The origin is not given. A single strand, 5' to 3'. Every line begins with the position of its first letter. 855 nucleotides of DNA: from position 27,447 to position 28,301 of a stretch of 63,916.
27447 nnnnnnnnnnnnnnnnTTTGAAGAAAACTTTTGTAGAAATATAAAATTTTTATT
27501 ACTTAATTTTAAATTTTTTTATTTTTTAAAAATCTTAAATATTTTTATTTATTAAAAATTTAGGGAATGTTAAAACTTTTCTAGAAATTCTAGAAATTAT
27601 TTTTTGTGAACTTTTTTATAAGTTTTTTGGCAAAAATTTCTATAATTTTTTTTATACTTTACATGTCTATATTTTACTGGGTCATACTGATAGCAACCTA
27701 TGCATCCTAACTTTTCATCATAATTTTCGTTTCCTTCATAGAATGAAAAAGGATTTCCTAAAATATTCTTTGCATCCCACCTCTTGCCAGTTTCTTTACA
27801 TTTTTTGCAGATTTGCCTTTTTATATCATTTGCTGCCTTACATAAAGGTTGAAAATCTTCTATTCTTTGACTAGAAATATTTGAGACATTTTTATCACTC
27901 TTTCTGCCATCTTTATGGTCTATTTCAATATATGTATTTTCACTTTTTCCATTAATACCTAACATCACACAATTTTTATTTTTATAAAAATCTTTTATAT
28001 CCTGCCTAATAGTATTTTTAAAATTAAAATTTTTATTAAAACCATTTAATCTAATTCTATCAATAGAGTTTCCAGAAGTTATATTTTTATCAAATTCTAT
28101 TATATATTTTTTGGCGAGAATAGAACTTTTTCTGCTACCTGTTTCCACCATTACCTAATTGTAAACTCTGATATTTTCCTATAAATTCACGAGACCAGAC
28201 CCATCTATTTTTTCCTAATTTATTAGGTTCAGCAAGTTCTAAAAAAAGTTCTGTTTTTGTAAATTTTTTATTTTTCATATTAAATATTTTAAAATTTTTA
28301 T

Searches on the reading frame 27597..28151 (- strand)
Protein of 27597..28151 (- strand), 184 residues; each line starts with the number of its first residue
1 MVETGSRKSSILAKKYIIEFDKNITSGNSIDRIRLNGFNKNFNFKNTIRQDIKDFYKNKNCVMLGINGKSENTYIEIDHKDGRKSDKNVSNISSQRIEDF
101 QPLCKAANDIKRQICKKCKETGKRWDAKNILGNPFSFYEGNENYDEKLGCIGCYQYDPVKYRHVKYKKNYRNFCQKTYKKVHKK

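Call 3: search_protein_families(library=pfam, proteins=[window:27597-28151:-], max_evalue=0.1)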
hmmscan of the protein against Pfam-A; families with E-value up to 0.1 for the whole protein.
window:27597-28151:- (184 aa): 4 families
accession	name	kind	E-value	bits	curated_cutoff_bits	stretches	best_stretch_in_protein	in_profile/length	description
PF05315.17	ICEA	-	6.5e-82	274.7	24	1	6-179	42-215/218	ICEA Protein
PF01180.27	DHO_dh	-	0.044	13.4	27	1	56-122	87-156/291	Dihydroorotate dehydrogenase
PF11043.13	Anti-RecBCD_p2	-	0.063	13.8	25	0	21-74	10-62/97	Bacteriophage P22, anti-RecBCD protein 2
PF12064.13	DUF3544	-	0.067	13.9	27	1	63-101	145-183/195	Protein kinase C-binding protein 1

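Call 4: search_protein_families(library=padloc, proteins=[window:27597-28151:-], max_evalue=0.1)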
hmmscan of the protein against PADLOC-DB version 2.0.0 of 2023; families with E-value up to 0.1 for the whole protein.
window:27597-28151:- (184 aa): 0 families

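Call 5: search_protein_families(library=ncbifam, proteins=[window:27597-28151:-], max_evalue=0.1)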
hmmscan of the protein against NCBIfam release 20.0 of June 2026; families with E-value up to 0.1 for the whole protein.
window:27597-28151:- (184 aa): 0 families
